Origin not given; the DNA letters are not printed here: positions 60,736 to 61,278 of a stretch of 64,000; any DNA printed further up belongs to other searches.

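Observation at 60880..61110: Cys/Tyr-rich micro-repeats inside a T9SS zincin protease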

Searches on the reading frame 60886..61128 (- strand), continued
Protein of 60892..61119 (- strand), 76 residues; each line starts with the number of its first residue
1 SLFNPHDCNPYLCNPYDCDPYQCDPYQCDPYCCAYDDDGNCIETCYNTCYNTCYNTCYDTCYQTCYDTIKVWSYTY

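Call 79: list_cluster_members(proteins=[P0127, P0131, P0136, P0134, P0139, P0169, P0182, P0163, P0132, P0145])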
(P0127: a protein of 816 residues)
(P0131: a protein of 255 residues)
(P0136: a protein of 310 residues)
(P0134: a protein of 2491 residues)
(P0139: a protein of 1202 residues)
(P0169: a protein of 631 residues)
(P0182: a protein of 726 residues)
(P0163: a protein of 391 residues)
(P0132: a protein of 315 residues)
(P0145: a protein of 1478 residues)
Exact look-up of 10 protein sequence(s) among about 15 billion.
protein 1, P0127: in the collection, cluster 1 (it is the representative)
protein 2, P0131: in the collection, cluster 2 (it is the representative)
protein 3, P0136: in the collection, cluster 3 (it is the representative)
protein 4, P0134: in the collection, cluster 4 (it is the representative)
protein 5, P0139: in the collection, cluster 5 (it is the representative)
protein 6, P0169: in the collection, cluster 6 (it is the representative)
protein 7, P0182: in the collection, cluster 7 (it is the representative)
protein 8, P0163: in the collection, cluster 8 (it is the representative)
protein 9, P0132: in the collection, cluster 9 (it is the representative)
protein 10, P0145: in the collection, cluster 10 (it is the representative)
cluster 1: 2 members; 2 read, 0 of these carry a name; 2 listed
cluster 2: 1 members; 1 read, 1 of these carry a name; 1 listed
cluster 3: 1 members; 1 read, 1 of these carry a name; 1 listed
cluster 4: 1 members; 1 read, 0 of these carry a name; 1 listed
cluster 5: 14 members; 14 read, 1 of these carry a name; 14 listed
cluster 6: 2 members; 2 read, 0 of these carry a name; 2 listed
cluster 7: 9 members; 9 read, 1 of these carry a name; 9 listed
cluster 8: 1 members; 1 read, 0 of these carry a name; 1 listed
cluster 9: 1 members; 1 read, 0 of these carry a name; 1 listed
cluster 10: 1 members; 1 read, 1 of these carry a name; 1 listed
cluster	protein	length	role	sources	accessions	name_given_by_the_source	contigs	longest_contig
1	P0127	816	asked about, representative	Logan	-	-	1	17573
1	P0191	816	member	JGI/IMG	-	-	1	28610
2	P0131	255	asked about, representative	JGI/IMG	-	hypothetical protein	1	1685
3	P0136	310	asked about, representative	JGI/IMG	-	hypothetical protein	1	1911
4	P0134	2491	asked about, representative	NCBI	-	-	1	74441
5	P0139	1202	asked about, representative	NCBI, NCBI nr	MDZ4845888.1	MAG: GDSL-type esterase/lipase family protein [Chitinophagales bacterium] | GDSL-type esterase/lipase family protein [Chitinophagales bacterium]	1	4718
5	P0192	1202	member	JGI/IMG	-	-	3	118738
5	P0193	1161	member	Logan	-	-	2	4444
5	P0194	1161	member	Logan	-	-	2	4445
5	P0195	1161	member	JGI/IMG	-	-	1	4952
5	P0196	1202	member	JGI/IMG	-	-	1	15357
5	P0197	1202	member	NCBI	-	-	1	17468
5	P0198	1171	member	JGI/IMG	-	-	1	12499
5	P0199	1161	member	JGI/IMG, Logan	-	-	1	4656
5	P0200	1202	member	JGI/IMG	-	-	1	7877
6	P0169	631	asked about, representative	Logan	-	-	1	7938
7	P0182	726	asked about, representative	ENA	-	-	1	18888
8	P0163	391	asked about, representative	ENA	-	-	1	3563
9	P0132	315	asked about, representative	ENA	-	-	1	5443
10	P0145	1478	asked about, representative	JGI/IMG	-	hypothetical protein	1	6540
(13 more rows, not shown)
